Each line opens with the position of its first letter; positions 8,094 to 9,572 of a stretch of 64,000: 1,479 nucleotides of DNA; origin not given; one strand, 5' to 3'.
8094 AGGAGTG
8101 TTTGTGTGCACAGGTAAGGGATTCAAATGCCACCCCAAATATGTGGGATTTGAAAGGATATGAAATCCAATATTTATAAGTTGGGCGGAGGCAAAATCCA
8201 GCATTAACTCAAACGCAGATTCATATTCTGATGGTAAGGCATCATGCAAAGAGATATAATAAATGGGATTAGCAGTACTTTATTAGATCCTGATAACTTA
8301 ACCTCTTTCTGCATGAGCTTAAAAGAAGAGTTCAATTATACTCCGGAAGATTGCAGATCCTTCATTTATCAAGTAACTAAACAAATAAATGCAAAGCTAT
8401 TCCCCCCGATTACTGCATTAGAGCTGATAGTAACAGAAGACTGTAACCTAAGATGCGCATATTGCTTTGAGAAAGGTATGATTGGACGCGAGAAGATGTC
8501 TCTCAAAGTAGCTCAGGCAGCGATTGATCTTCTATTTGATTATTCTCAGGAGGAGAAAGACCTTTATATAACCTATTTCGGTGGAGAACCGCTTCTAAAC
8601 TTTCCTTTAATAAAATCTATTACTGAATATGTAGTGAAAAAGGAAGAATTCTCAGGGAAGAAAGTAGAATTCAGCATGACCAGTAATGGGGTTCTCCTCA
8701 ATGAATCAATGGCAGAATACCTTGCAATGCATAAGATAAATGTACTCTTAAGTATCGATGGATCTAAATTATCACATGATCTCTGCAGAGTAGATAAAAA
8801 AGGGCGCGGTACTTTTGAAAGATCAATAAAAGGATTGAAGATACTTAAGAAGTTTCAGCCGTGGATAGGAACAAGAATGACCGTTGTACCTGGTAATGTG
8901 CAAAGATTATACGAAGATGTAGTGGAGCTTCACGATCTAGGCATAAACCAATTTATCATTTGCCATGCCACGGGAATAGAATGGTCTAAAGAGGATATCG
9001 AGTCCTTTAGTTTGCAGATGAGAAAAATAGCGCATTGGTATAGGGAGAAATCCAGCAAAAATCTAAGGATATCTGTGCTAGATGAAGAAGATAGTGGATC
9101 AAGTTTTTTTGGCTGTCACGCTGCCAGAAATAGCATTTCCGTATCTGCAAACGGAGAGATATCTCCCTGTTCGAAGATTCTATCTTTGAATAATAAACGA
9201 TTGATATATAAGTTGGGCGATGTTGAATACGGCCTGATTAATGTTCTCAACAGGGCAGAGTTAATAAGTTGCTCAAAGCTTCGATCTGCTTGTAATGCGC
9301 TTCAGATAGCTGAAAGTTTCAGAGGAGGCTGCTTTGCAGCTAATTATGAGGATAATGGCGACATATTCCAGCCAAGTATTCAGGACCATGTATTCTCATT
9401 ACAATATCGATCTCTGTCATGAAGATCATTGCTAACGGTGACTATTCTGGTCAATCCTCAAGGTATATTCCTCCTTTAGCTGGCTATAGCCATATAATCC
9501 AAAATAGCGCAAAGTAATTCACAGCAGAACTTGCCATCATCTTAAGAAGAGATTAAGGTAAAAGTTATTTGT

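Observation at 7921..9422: Candidate archaeal RiPP cluster: Cys-rich precursor peptide plus radical-SAM/SPASM maturase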

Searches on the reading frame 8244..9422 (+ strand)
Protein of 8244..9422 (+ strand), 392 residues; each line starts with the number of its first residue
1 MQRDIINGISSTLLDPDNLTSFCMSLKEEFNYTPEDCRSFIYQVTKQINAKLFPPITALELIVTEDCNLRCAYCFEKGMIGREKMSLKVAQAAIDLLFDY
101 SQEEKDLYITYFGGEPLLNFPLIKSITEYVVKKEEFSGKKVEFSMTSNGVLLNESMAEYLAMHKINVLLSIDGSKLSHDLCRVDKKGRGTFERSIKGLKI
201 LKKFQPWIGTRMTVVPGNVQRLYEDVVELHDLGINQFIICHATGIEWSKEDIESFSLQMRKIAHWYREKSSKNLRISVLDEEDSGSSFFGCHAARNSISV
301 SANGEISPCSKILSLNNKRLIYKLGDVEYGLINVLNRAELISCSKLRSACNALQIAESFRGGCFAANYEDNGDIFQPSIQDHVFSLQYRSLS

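Call 4: search_protein_families(library=ncbifam, proteins=[window:8244-9422:+], max_evalue=0.1)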
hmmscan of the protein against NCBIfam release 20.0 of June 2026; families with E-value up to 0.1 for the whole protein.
window:8244-9422:+ (392 aa): 80 families (the best 25 are shown)
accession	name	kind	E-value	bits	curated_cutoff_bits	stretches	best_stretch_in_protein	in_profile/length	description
NF047865.1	rSAM_PapB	equivalog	1.8e-69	234.5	340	1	56-377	2-330/330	PapB family radical SAM/SPASM ranthipeptide maturase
TIGR04064.1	rSAM_nif11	equivalog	7.4e-48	163.4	518.7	2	54-249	75-270/459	nif11-like peptide radical SAM maturase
TIGR03974.1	rSAM_six_Cys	equivalog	2.8e-46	158.3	425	1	43-376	83-429/451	thioether cross-link-forming SCIFF peptide maturase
TIGR04068.1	rSAM_ocin_clost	equivalog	5.5e-45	154.1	500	1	40-205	67-236/462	Cys-rich peptide radical SAM maturase CcpM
TIGR03906.1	quino_hemo_SAM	equivalog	8.9e-45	153.2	453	1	55-379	92-430/467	quinohemoprotein amine dehydrogenase maturation protein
TIGR04115.1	rSAM_Cxxx_rpt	equivalog_domain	7.3e-39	134.2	350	1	59-369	4-331/359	radical SAM peptide maturase, CXXX-repeat target family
NF040492.1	not_ScfB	exception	1.6e-37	129.5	855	1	56-377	94-429/450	ScfB-related radical SAM/SPASM orphan maturase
NF035951.1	rSAM_RumMC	equivalog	2.6e-29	102.3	720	1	56-201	111-259/510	RumMC family radical SAM sactipeptide maturase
NF038170.1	lachnocin_rSAM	equivalog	4.8e-29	101.5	550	1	55-331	74-363/440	lachnocin radical SAM maturase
TIGR03978.1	rSAM_paired_1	equivalog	9.8e-29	100.4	370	1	61-268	87-296/466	His-Xaa-Ser system radical SAM maturase HxsB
TIGR04148.1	GG_samocin_CFB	equivalog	8.8e-28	97.6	300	1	55-206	15-175/411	radical SAM peptide maturase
TIGR03942.1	sulfatase_rSAM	equivalog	1.4e-26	93.4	349.45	1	64-365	8-326/363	anaerobic sulfatase maturase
TIGR04280.1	geopep_mat_rSAM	hypoth_equivalog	1.6e-26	93.3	400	1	43-199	72-228/428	geopeptide radical SAM maturase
NF041298.1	rSAM_mat_DynA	equivalog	3.1e-26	92.2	450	1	64-374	8-332/356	dynobactin maturation radical SAM/SPASM protein DynA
TIGR04463.1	rSAM_vs_C_rich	equivalog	2.3e-25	89.3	525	1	58-261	83-289/438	TIGR04463 family radical SAM/SPASM RiPP maturase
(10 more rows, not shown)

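Call 5: search_protein_families(library=pfam, proteins=[window:8244-9422:+], max_evalue=0.1)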
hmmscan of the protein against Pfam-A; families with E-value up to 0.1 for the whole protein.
window:8244-9422:+ (392 aa): 3 families
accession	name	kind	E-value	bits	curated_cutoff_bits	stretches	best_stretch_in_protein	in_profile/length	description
PF04055.27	Radical_SAM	-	5.8e-18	66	29.5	1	62-226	2-162/166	Radical SAM superfamily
PF13353.11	Fer4_12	-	1.6e-09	38.6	22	1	64-190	12-131/137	4Fe-4S single cluster domain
PF13186.11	SPASM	-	0.00087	20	21.5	1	291-342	1-50/67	Iron-sulfur cluster-binding domain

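Call 6: find_homologous_proteins(query=window:8244-9422:+)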
Query window:8244-9422:+ (392 aa): 377 proteins with E <= 0.001 among 2914 candidates; the best 120 are listed.
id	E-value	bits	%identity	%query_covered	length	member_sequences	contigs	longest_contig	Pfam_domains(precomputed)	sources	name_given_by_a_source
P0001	2.2e-239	812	92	100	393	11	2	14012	PF04055.28,PF13353.12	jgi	jgi:uncharacterized protein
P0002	5.5e-231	784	89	100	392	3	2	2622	PF04055.28,PF13353.12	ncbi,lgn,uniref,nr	ncbi:radical SAM protein [Candidatus Methanoperedens nitratireducens]|uniref:Putative Radical SAM do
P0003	1.6e-223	759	89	100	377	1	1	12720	PF04055.28,PF13353.12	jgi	jgi:uncharacterized protein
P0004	5.5e-223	758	85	100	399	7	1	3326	PF04055.28,PF13353.12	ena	-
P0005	4.3e-201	686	77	100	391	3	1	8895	PF04055.28,PF13353.12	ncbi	-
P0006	3.4e-185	633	71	100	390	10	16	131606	PF04055.28,PF13353.12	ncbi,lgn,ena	-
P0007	1.2e-168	579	64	99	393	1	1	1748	PF04055.28,PF13353.12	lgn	-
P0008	1.3e-165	569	63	99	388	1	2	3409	PF04055.28,PF13353.12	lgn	-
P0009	1.5e-162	559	63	100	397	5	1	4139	PF04055.28,PF13353.12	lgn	-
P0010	1.9e-157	542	61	100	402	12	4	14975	PF04055.28,PF13353.12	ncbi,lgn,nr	ncbi:Anaerobic sulfatase-maturating enzyme [Methanosarcinales archaeon]|nr:radical SAM protein [Cand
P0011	7.7e-152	524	58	98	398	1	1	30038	PF04055.28,PF13353.12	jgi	jgi:uncharacterized protein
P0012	4.0e-144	498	57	98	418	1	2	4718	PF04055.28,PF13353.12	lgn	-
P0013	6.2e-144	498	60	91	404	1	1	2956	PF04055.28,PF13353.12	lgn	-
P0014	1.3e-142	493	58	94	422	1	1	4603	PF04055.28,PF13353.12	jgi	jgi:uncharacterized protein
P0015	2.7e-140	486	56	99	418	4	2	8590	PF04055.28,PF13353.12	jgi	jgi:uncharacterized protein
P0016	3.6e-139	482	53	100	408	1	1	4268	PF04055.28,PF13353.12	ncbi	-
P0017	2.0e-138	479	56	99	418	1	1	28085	PF04055.28,PF13353.12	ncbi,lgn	ncbi:MAG: radical SAM protein [Bryobacteraceae bacterium]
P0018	3.1e-138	479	55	99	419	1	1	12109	PF04055.28,PF13353.12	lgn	-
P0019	1.1e-137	477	55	96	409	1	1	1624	PF04055.28,PF13353.12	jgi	jgi:uncharacterized protein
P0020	1.8e-137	476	54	96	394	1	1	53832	PF04055.28,PF13353.12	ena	-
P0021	2.0e-137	476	54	100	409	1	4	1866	PF04055.28,PF13353.12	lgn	-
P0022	2.9e-137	476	54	96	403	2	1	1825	PF04055.28,PF13353.12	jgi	jgi:uncharacterized protein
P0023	1.8e-136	473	55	97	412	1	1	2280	PF04055.28,PF13353.12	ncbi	-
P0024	3.9e-136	472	56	98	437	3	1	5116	PF04055.28,PF13353.12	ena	-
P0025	6.3e-136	471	62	85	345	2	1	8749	PF04055.28,PF13353.12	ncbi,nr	ncbi:MAG TPA: radical SAM protein [Methanotrichaceae archaeon]|nr:radical SAM protein [Methanotricha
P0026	7.9e-136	471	54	95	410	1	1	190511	PF04055.28,PF13353.12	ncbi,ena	-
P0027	9.9e-136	471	54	95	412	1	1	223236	PF04055.28,PF13353.12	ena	-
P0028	1.7e-135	470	55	96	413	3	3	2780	PF04055.28,PF13353.12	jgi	-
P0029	2.3e-135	469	57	93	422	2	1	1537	PF04055.28,PF13353.12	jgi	-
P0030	3.2e-135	469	53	99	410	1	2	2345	PF04055.28,PF13353.12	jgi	jgi:uncharacterized protein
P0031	1.6e-134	467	55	95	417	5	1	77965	PF04055.28,PF13353.12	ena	-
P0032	5.5e-134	465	54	95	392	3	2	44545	PF04055.28,PF13353.12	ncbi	ncbi:MAG TPA: radical SAM protein [Candidatus Hypogeohydataceae bacterium YC41]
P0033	7.7e-134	464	53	99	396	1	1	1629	PF04055.28,PF13353.12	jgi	jgi:uncharacterized protein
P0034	8.2e-134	464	55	96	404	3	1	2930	PF04055.28,PF13353.12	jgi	-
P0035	3.4e-133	462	52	97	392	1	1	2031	PF04055.28,PF13353.12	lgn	-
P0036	6.8e-133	461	54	98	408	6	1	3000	PF04055.28,PF13353.12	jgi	jgi:uncharacterized protein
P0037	7.5e-133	461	52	96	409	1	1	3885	PF04055.28,PF13353.12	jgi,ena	jgi:uncharacterized protein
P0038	9.6e-132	457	50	100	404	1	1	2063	PF04055.28,PF13353.12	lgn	-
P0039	8.3e-131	454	53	98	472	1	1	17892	PF04055.28,PF13353.12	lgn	-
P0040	2.2e-130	453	52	99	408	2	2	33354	PF04055.28,PF13353.12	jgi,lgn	jgi:uncharacterized protein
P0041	2.4e-130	453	53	96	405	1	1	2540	PF04055.28,PF13353.12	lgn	-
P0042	3.7e-130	452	52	96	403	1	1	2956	PF04055.28,PF13353.12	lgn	-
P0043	4.7e-130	452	53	95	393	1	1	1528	PF04055.28,PF13353.12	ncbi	-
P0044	6.2e-130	451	50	98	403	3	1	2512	PF04055.28,PF13353.12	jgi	jgi:uncharacterized protein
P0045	1.2e-129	451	52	100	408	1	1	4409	PF04055.28,PF13353.12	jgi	-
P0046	1.4e-129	450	52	97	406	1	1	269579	PF04055.28,PF13353.12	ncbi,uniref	ncbi:radical SAM protein [Pelotomaculum propionicicum]|uniref:radical SAM protein n=1 Tax=Pelotomacu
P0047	1.5e-129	450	55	93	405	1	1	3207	PF04055.28,PF13353.12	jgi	jgi:uncharacterized protein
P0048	3.1e-129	449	53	96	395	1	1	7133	PF04055.28,PF13353.12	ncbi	-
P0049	4.5e-129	449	51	97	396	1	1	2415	PF04055.28,PF13353.12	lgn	-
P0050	7.1e-129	448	52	93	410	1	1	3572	PF04055.28,PF13353.12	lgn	-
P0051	9.9e-129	448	51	99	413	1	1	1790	PF04055.28,PF13353.12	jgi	jgi:uncharacterized protein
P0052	2.8e-128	446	54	91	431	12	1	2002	PF04055.28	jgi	-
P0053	6.0e-128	445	51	97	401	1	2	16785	PF04055.28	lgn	-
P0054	7.2e-128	445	52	96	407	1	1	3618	PF04055.28,PF13353.12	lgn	-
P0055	7.3e-128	445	54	96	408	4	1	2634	PF04055.28,PF13353.12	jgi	-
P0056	7.5e-128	445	53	92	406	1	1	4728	PF04055.28,PF13353.12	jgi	jgi:uncharacterized protein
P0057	8.3e-128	444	54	93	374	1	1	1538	PF04055.28,PF13353.12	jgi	jgi:uncharacterized protein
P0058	8.8e-128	444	53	96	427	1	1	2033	PF04055.28,PF13353.12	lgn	-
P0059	2.3e-127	443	53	96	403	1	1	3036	PF04055.28,PF13353.12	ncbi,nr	ncbi:MAG TPA: radical SAM protein [Blastocatellia bacterium]|nr:radical SAM protein [Blastocatellia 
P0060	7.8e-127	441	51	97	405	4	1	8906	PF04055.28,PF13353.12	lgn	-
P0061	1.2e-126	441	52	99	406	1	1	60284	PF04055.28,PF13353.12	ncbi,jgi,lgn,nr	ncbi:MAG: radical SAM protein [Aphanocapsa lilacina HA4352-LM1]|jgi:uncharacterized protein|nr:radic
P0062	2.8e-126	439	52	99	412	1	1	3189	PF04055.28,PF13353.12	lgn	-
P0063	3.1e-126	439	55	91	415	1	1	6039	PF04055.28,PF13353.12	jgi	jgi:uncharacterized protein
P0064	3.8e-126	439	53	93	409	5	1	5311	PF04055.28,PF13353.12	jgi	-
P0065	5.5e-126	438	52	99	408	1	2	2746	PF04055.28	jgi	-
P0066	8.0e-126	438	52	99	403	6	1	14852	PF04055.28,PF13353.12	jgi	jgi:uncharacterized protein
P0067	1.4e-125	437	52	96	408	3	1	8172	PF04055.28,PF13353.12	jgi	jgi:uncharacterized protein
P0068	1.6e-125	437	52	99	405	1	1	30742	PF04055.28,PF13353.12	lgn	-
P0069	1.6e-125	437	52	97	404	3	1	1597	PF04055.28,PF13353.12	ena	-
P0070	3.2e-125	436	50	100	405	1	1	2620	PF04055.28,PF13353.12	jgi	jgi:uncharacterized protein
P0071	8.4e-125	435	50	97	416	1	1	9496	PF04055.28,PF13353.12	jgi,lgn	jgi:uncharacterized protein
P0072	1.2e-124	434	53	99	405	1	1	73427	PF04055.28,PF13353.12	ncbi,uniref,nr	ncbi:radical SAM protein [Bacillus toyonensis]|uniref:Radical SAM core domain-containing protein n=1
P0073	5.8e-124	432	50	98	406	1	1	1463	PF04055.28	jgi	jgi:uncharacterized protein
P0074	1.0e-123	431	51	93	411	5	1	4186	PF04055.28,PF13353.12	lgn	-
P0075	2.2e-123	430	49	98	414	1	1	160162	PF04055.28,PF13353.12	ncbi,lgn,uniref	ncbi:radical SAM protein [Kitasatospora sp. NPDC097643]|uniref:radical SAM protein n=1 Tax=Kitasatos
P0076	2.3e-123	430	51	93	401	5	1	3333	PF04055.28,PF13353.12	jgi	jgi:uncharacterized protein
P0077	3.0e-123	430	51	99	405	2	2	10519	PF04055.28,PF13353.12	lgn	-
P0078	3.9e-123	429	51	99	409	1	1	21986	PF04055.28,PF13353.12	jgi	jgi:uncharacterized protein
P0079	4.5e-123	429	50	98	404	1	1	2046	PF04055.28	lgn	-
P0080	1.3e-122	427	50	96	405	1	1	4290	PF04055.28,PF13353.12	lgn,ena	-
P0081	3.0e-122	426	51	99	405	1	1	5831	PF04055.28,PF13353.12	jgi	jgi:uncharacterized protein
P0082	3.6e-122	426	50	98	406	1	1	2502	PF04055.28,PF13353.12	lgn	-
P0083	3.9e-122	426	49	98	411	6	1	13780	PF04055.28,PF13353.12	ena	-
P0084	5.3e-122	425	52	93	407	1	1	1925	PF04055.28,PF13353.12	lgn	-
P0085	1.0e-121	424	49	93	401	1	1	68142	PF04055.28,PF13353.12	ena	-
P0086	1.0e-121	424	53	90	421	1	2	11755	PF04055.28,PF13353.12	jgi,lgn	jgi:uncharacterized protein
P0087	1.4e-121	424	50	97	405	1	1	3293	PF04055.28,PF13353.12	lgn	-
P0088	1.9e-121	424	50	98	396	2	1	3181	PF04055.28,PF13353.12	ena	-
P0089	1.9e-121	424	48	99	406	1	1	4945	PF04055.28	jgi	jgi:uncharacterized protein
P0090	2.6e-121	423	52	93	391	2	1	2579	PF04055.28,PF13353.12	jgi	jgi:uncharacterized protein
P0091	4.1e-121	422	52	93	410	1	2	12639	PF04055.28,PF13353.12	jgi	jgi:uncharacterized protein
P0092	4.7e-121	422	50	96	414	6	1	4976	PF04055.28,PF13353.12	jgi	jgi:uncharacterized protein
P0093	4.8e-121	422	48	99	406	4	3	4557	PF04055.28,PF13353.12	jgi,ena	jgi:uncharacterized protein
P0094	5.2e-121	422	49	97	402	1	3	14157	PF04055.28,PF13353.12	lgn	-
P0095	6.3e-121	422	49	99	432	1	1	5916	PF04055.28,PF13353.12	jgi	jgi:uncharacterized protein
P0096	1.3e-120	421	49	99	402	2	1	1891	PF04055.28,PF13353.12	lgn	-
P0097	2.7e-120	420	49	95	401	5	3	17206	PF04055.28,PF13353.12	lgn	-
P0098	3.0e-120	420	49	97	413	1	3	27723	PF04055.28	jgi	jgi:uncharacterized protein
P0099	3.3e-120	419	52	91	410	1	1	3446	PF04055.28,PF13353.12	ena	-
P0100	1.5e-119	417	50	92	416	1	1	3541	PF04055.28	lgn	-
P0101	7.4e-119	415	47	99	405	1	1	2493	PF04055.28,PF13353.12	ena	-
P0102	3.1e-118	413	49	100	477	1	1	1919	PF04055.28,PF13353.12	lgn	-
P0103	3.6e-118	413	54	90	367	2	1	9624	PF04055.28,PF13353.12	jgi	jgi:uncharacterized protein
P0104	3.9e-118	413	50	93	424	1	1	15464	PF04055.28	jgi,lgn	jgi:uncharacterized protein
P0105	7.9e-118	412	51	92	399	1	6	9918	PF04055.28,PF13353.12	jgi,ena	jgi:uncharacterized protein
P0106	3.4e-117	410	49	91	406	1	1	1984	PF04055.28,PF13353.12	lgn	-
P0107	7.2e-117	408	50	92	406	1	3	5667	PF04055.28,PF13353.12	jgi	jgi:uncharacterized protein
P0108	3.4e-116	406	48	99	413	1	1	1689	PF04055.28,PF13353.12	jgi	-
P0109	7.3e-116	405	61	78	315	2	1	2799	PF04055.28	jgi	jgi:uncharacterized protein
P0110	8.1e-116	405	57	80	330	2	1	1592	PF04055.28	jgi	-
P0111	2.5e-115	403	56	80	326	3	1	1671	PF04055.28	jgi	jgi:uncharacterized protein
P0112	4.0e-115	403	47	97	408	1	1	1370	PF04055.28,PF13353.12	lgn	-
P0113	4.0e-114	399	45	97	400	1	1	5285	PF04055.28,PF13353.12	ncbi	-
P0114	7.3e-114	399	48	99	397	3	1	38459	PF04055.28,PF13353.12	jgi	-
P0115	1.4e-113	398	47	99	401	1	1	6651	PF04055.28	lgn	-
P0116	2.5e-113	397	51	91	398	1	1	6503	PF04055.28,PF13353.12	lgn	-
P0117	3.4e-113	396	47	95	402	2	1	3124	PF04055.28,PF13353.12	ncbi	-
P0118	3.5e-113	396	49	95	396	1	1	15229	PF04055.28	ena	-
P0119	1.6e-112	394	46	97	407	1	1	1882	PF04055.28,PF13353.12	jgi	jgi:uncharacterized protein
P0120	2.3e-112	394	49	92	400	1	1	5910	PF04055.28,PF13353.12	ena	-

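Call 9: find_encoding_contigs(protein=P0006, flank=6000, max_places=3)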
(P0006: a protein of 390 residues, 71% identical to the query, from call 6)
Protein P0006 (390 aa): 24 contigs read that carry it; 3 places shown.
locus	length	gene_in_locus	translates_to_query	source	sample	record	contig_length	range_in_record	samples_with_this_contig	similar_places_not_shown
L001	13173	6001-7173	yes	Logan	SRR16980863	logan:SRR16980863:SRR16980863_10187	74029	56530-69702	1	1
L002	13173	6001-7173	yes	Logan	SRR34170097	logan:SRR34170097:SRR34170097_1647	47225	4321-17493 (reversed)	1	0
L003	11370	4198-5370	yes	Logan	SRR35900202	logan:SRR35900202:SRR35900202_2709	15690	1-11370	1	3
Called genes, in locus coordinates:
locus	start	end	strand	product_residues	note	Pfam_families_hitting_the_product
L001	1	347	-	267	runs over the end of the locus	PF25213:HVO_A0261_N, PF08350:FilR1_middle (weak)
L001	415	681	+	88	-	-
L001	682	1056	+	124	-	-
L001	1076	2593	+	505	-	PF01266:DAO (weak), PF01593:Amino_oxidase, PF07992:Pyr_redox_2 (faint), PF13450:NAD_binding_8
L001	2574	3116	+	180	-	PF01066:CDP-OH_P_transf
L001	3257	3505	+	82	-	-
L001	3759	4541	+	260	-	PF00561:Abhydrolase_1, PF12146:Hydrolase_4, PF12697:Abhydrolase_6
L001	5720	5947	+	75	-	-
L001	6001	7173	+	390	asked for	PF04055:Radical_SAM, PF13353:Fer4_12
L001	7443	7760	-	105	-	-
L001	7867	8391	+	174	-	PF21805:Imm5_like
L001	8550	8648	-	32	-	-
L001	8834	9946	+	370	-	PF01544:CorA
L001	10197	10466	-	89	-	-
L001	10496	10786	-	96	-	PF13239:2TM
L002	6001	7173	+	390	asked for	PF04055:Radical_SAM, PF13353:Fer4_12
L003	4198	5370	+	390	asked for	PF04055:Radical_SAM, PF13353:Fer4_12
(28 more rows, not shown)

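Call 10: find_encoding_contigs(protein=P0046, flank=6000, max_places=2)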
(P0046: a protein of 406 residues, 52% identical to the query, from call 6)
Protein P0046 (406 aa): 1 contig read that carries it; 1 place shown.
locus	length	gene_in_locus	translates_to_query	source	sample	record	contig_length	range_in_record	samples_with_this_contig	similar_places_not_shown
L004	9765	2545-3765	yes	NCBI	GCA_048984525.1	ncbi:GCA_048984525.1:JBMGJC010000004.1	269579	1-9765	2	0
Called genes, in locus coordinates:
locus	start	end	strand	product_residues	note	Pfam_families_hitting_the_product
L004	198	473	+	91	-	-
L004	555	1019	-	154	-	-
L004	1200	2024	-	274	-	PF04909:Amidohydro_2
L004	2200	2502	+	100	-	-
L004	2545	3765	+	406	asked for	PF04055:Radical_SAM, PF13353:Fer4_12 (weak)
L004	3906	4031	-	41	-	-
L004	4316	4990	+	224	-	PF02586:SRAP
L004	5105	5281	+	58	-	-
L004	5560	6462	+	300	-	PF02086:MethyltransfD12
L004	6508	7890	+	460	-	PF00990:GGDEF, PF13487:HD_5, PF01966:HD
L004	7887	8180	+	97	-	-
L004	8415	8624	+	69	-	-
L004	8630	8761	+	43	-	-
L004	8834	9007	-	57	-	-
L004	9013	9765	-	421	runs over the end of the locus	PF25198:Spore_GerAC_N, PF05504:Spore_GerAC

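Call 11: find_encoding_contigs(protein=P0072, flank=6000, max_places=2)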
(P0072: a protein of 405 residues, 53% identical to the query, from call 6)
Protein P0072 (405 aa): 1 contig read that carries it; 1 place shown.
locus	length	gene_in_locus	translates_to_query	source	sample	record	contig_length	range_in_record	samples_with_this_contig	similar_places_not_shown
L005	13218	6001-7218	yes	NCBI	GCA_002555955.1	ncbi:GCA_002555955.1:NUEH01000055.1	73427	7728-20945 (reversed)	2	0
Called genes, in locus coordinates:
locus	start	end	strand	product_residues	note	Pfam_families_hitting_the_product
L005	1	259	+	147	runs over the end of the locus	-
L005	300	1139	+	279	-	-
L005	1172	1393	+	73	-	-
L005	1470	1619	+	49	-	-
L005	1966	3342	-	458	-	-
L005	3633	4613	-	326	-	PF02899:Phage_int_SAM_1 (weak), PF13495:Phage_int_SAM_4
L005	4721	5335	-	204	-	PF00239:Resolvase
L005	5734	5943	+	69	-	-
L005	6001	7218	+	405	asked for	PF04055:Radical_SAM, PF13353:Fer4_12 (weak)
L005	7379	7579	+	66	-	-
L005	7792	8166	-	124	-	-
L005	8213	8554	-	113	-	PF08863:YolD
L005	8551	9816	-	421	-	PF00817:IMS, PF11798:IMS_HHH (weak), PF21999:IMS_HHH_1, PF11799:IMS_C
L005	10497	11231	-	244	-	PF00211:Guanylate_cyc (weak)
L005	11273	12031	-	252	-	-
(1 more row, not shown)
